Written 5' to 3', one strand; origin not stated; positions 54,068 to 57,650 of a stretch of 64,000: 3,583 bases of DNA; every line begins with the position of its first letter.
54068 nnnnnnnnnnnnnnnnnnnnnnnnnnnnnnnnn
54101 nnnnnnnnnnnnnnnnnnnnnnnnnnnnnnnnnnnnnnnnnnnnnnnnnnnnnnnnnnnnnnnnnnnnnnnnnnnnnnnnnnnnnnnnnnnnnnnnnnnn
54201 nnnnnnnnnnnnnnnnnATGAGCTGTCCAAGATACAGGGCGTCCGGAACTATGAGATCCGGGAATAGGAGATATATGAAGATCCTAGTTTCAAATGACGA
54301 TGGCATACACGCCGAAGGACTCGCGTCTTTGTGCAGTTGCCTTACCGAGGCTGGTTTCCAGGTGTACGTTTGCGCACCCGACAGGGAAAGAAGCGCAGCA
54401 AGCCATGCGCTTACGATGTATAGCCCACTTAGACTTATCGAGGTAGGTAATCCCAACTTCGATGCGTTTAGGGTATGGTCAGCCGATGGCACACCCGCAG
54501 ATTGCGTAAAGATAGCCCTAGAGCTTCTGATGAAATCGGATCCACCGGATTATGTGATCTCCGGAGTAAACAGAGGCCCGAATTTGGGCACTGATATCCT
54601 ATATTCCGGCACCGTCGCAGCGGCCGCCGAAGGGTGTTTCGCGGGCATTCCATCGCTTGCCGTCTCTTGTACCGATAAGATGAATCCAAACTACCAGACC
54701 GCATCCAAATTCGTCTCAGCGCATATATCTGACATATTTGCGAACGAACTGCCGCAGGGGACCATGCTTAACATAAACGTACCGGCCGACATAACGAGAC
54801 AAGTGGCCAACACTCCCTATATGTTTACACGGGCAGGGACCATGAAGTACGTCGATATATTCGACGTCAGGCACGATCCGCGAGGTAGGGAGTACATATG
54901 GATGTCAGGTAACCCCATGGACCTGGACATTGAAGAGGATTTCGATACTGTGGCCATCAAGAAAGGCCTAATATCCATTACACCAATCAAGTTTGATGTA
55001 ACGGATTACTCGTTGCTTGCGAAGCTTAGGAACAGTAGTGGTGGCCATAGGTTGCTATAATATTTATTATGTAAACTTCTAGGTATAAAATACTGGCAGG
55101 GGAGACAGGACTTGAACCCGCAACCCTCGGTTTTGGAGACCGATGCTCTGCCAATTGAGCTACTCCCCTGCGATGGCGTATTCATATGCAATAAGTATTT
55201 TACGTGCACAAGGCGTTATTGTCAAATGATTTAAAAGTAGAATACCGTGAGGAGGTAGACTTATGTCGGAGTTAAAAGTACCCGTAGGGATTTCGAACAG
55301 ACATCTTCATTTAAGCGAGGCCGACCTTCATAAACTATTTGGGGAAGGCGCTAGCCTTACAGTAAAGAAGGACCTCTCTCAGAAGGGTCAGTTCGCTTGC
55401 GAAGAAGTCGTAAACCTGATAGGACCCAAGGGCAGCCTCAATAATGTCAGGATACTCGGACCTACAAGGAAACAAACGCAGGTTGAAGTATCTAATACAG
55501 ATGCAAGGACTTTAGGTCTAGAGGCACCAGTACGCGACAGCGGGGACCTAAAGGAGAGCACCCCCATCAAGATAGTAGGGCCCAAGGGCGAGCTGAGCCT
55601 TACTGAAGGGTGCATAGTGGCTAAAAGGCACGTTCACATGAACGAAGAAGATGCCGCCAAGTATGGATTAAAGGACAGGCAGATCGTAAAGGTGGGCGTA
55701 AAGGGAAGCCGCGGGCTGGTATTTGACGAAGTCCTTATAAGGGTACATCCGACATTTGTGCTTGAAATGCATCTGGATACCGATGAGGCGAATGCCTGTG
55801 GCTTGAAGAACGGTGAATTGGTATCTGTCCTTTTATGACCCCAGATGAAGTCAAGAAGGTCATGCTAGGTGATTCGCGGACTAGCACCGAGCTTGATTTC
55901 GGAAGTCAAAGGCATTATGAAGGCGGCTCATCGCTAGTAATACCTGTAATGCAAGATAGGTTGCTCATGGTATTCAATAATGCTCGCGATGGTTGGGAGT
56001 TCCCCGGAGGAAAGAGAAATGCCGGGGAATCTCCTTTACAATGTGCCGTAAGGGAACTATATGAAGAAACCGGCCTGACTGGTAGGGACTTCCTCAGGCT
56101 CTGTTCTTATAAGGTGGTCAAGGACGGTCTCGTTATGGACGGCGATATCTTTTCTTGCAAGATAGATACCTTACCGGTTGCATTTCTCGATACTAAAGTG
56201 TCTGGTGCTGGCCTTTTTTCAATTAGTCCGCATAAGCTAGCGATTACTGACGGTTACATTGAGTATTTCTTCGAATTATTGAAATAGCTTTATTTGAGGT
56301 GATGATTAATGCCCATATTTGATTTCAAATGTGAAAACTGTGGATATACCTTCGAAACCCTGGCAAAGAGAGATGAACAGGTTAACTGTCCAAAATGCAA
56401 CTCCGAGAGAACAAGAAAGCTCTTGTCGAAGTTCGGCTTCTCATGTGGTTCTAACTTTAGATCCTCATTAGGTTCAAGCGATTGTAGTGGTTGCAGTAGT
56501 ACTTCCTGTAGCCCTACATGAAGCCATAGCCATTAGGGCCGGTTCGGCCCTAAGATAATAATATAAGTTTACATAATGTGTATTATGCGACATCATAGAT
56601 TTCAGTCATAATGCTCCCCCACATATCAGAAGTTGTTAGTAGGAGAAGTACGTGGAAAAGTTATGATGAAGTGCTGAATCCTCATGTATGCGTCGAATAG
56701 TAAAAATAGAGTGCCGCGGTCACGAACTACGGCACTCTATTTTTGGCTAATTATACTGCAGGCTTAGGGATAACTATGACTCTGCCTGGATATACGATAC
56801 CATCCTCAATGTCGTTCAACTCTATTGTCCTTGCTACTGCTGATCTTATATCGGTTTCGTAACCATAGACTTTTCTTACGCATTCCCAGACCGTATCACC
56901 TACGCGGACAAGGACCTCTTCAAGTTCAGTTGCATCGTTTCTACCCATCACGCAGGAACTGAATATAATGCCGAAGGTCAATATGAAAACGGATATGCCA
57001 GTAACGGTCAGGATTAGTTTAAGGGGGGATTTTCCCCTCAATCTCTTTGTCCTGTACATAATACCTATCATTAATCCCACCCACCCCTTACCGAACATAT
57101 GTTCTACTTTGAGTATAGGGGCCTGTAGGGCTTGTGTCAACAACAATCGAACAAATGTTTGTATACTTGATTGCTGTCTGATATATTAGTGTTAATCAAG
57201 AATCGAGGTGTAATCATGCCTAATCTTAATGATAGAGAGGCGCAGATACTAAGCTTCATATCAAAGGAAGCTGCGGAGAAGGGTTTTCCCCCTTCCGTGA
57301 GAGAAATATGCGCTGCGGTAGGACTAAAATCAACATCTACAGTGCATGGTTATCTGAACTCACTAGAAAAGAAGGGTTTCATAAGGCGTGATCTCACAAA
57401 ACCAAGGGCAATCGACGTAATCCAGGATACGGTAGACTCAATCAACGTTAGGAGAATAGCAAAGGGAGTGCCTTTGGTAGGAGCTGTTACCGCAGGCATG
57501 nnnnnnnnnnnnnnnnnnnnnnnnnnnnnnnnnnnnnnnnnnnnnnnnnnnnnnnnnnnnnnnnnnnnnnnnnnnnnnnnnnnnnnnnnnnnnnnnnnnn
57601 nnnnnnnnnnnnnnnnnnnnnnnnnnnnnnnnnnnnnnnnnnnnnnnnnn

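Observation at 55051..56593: Two inverted dif-like XerC/XerD sites bracket a 1.5-kb low-GC cargo (tRNA-Trp, pduL, NUDIX, zinc ribbon), resembling a dif module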

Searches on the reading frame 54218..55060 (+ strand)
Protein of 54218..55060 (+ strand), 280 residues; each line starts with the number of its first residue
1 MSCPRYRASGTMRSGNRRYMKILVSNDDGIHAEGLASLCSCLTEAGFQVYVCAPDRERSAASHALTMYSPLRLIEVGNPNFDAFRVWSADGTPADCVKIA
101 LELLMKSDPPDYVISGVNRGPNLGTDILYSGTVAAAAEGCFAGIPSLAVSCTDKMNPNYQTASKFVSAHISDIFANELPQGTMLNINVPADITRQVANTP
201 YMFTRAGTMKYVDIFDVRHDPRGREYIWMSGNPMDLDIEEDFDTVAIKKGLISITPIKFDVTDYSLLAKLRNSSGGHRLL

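Call 10: search_protein_families(library=pfam, proteins=[window:54218-55060:+])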
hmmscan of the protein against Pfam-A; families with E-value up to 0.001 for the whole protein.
window:54218-55060:+ (280 aa): 1 family
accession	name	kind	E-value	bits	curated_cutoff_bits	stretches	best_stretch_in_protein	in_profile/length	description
PF01975.23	SurE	-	1.1e-59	201.9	22.1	1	22-211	1-187/189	Survival protein SurE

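Call 12: find_related_loci(query=window:54218-55060:+, collection=genome_contigs, flank=10000)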
Query window:54218-55060:+ (280 aa) in genome_contigs; peptide patterns used: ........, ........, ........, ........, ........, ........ (x = any residue, [..] = any of these).
600 stretches matched a pattern (row limit reached: there are more); 581 encode a relative of the query (tblastn E <= 1e-3); the best 80 are kept; 80 distinct loci.
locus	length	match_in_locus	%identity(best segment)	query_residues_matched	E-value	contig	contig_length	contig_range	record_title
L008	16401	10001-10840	88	1-280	5e-171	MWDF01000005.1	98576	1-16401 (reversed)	MAG: Firmicutes bacterium ADurb.Bin153 BWY00_contig000005, whole genome shotgun sequence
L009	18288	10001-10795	46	20-272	3e-71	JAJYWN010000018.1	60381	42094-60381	MAG: Bacillota bacterium isolate FK3.bin120 NODE_872_length_60381_cov_1.540645, whole genome shotgun sequence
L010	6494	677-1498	45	6-276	7e-70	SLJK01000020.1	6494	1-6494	MAG: Syntrophomonadaceae bacterium isolate CSSed165cm_235 CSSed16-5cm-56013, whole genome shotgun sequence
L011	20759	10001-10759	47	20-272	1e-67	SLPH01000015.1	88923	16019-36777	MAG: Syntrophomonadaceae bacterium isolate CSSed165cm_49 CSSed16-5cm-101, whole genome shotgun sequence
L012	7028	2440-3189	46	22-271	7e-67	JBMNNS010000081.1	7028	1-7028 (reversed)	MAG: Dethiobacteria bacterium isolate SBF912SR3HQ0001 scaffold_21571_c1, whole genome shotgun sequence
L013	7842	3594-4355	46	18-271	8e-67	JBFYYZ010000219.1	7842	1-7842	MAG: Bacillota bacterium isolate PPR_0421 k121_2018136, whole genome shotgun sequence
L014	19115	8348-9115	45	18-270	1e-66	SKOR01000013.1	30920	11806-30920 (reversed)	MAG: Syntrophomonadaceae bacterium isolate CSSed162cmA_337 CSSed16-2cmA-1991, whole genome shotgun sequence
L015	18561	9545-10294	45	22-272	1e-65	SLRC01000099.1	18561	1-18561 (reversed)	MAG: Syntrophomonadaceae bacterium isolate CSSed165cm_560 CSSed16-5cm-7646, whole genome shotgun sequence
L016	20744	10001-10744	44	20-272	1e-64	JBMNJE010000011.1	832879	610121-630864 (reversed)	MAG: Caldicoprobacterales bacterium isolate SBF912LR0HQ0068 contig_36448, whole genome shotgun sequence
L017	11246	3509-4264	45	20-271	1e-63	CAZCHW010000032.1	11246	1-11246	MAG TPA_asm: uncultured Syntrophomonadaceae bacterium isolate SRP241326_co3_172 genome assembly, contig: NODE_7043_lengt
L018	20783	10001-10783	46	13-270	1e-64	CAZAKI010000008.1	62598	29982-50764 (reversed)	MAG TPA_asm: uncultured Syntrophomonadaceae bacterium isolate binchicken_co334_126 genome assembly, contig: NODE_659_len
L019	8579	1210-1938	45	21-273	2e-60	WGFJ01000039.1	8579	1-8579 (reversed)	MAG: Deltaproteobacteria bacterium isolate S146_80 k151_22785, whole genome shotgun sequence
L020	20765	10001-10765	41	20-276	3e-59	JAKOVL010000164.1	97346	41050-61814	MAG: Bacillota bacterium isolate JPNG_maxbin.054 k201_73831, whole genome shotgun sequence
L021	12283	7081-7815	41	20-270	6e-59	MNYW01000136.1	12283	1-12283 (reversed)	MAG: Nitrospirae bacterium CG2_30_70_394 cg2_3.0_scaffold_10983_c, whole genome shotgun sequence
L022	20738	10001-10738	44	20-270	2e-58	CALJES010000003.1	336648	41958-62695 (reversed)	MAG: uncultured bacterium isolate S1_Bin_METABAT__45_1 genome assembly, contig: c_000000420745, whole genome shotgun seq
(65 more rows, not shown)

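Call 59: search_protein_families(library=pfam, proteins=[L008:12532-12993:+])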
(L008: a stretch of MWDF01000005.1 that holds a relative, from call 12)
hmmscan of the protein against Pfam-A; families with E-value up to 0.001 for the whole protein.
L008:12532-12993:+ (153 aa): 4 families
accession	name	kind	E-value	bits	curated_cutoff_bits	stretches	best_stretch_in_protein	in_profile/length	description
PF00583.31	Acetyltransf_1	-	5.7e-15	56.1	20.7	1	23-125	20-116/116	Acetyltransferase (GNAT) family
PF13508.13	Acetyltransf_7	-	5.3e-07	30.4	27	1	39-124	5-81/84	Acetyltransferase (GNAT) domain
PF13673.13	Acetyltransf_10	-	6.3e-07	29.9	23.6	1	9-106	5-91/128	Acetyltransferase (GNAT) domain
PF08445.16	FR47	-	0.00086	19.7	22.1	0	49-127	2-79/86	FR47-like protein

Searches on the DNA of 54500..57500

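Call 74: search_rna_families(source=window, start=54500, end=57500, threshold=evalue, max_evalue=0.1)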
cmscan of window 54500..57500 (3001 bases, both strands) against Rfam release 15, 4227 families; matches with E-value up to 0.1: 1.
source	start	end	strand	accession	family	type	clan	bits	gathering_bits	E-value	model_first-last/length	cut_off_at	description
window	55097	55169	-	RF00005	tRNA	Gene; tRNA;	CL00001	67.4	29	7.5e-14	1-71/71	no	tRNA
